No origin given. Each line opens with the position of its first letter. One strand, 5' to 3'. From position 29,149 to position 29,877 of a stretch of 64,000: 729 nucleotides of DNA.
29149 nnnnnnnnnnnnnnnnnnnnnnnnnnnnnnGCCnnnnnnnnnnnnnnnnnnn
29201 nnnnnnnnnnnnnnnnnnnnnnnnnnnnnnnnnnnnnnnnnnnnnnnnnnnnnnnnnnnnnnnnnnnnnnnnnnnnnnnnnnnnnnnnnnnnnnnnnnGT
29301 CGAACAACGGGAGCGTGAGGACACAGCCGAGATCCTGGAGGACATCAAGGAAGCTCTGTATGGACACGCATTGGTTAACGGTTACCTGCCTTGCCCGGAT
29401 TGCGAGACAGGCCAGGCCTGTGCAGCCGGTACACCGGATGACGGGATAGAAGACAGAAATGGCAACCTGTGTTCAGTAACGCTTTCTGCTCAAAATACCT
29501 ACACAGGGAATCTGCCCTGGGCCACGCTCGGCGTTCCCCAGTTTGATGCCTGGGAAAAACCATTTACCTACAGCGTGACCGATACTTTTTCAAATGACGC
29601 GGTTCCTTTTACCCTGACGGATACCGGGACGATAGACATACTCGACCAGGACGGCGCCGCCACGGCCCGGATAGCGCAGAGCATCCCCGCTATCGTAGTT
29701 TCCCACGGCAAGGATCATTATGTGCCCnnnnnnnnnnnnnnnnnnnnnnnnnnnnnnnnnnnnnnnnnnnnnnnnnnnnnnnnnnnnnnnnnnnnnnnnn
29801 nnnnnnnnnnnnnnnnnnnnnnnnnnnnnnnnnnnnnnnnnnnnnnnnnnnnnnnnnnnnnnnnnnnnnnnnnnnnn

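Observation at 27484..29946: Shared Cys-containing module in the PilX_N-type protein and the minor pilin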

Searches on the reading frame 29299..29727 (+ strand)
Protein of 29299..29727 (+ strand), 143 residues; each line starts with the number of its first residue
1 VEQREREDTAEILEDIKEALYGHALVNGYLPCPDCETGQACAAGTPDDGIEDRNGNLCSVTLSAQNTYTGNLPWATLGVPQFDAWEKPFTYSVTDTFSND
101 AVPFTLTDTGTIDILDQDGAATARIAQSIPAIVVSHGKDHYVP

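Call 41: search_protein_representatives(alignment_id=A5)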
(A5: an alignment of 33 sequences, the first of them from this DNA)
Query: 33 sequences, 150 profile positions. Proteins with E-value up to 0.001 (for the whole library): 7863; up to 1e-10: 3415; up to 1e-30: 224. The best 150 are listed.
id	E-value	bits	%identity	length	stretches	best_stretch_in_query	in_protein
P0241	4.1e-56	205.3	-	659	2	6-150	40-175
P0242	1.6e-49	183.9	-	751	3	5-148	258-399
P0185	6.7e-42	159.2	-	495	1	2-148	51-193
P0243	1.0e-41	158.6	-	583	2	4-149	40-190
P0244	1.8e-41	157.8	-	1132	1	3-150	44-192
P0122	2.0e-41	157.6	-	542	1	3-150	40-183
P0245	2.0e-41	157.6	-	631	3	7-148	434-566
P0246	3.8e-41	156.7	-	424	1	2-148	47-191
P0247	4.7e-41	156.4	-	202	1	4-149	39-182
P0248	6.7e-41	155.9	-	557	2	6-149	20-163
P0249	7.6e-41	155.7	-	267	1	5-149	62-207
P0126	8.6e-41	155.6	-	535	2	3-150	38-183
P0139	1.6e-40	154.7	-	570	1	2-149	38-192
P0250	1.9e-40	154.4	-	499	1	4-149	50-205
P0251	2.2e-40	154.2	-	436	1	2-149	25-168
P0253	4.4e-40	153.3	-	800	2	3-149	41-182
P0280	4.6e-37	143.5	-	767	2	3-148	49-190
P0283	1.2e-36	142.1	-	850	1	3-143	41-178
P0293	4.5e-36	140.2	-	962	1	3-150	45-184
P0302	9.4e-36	139.2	-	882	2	5-150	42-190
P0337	3.5e-34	134.1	-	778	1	3-150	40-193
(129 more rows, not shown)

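Call 43: search_protein_families(library=pfam, proteins=[P0241, P0242, P0244, P0245, P0253, P0283, P0293, P0302, P0280, P0337], max_evalue=0.01)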
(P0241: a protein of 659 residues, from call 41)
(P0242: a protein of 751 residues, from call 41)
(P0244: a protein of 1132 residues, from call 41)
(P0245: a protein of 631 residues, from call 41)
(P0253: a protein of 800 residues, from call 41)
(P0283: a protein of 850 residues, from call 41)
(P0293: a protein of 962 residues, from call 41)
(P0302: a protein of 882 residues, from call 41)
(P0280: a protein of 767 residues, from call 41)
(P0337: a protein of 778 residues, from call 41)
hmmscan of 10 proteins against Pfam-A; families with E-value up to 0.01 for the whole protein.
P0241 (659 aa): 1 family
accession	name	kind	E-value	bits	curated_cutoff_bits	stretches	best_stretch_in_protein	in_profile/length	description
PF07963.17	N_methyl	-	0.0014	18.6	21.2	1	508-529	5-26/27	Prokaryotic N-terminal methylation motif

P0242 (751 aa): 2 families
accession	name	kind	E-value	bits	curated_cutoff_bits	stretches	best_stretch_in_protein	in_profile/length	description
PF07963.17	N_methyl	-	0.00015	21.7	21.2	1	7-30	3-26/27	Prokaryotic N-terminal methylation motif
PF08388.16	GIIM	-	0.0011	19.3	23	0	105-122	29-46/80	Group II intron, maturase-specific domain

P0244 (1132 aa): 0 families

P0245 (631 aa): 2 families
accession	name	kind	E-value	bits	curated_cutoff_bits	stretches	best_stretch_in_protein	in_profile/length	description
PF07963.17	N_methyl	-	6.6e-07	29.1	21.2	1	1-25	2-26/27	Prokaryotic N-terminal methylation motif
PF16191.10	E1_4HB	-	0.00047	20.5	25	0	440-466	33-59/70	Ubiquitin-activating enzyme E1 four-helix bundle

P0253 (800 aa): 0 families

P0283 (850 aa): 0 families

P0293 (962 aa): 0 families

P0302 (882 aa): 0 families

P0280 (767 aa): 0 families

P0337 (778 aa): 0 families

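Call 48: search_solved_structures(query=A5, max_evalue=10, show_alignments=4)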
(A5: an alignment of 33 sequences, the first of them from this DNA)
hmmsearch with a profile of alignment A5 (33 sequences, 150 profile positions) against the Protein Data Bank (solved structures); distinct sequences matched with E-value up to 10: 0.

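Call 67: find_encoding_contigs(protein=P0242, flank=10000, max_places=3)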
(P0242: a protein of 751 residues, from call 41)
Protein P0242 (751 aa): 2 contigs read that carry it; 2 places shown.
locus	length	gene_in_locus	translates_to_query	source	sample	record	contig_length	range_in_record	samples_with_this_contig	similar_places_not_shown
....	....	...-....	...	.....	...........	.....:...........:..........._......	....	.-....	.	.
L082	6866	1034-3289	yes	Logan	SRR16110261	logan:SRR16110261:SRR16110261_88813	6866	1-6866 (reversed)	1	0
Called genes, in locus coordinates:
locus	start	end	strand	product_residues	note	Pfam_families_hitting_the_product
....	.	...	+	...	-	?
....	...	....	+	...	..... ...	-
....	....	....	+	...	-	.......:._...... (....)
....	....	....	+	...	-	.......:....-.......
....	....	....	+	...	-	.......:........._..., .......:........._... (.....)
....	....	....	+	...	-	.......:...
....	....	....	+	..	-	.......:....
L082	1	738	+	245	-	?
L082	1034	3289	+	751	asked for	-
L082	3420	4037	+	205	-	PF07963:N_methyl (weak)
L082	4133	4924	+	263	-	PF12118:SprA-related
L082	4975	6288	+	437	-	PF02127:Peptidase_M18, PF05343:Peptidase_M42 (faint)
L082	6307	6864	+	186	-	?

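Call 68: find_encoding_contigs(protein=P0245, flank=10000, max_places=3)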
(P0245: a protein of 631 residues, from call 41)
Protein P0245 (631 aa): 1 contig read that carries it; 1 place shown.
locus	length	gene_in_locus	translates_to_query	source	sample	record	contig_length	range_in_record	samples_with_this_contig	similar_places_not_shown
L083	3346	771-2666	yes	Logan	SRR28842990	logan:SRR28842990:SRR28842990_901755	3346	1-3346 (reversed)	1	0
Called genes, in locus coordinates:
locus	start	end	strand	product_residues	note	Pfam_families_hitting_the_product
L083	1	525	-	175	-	?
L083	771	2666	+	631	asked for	PF07963:N_methyl (weak)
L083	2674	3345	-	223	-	?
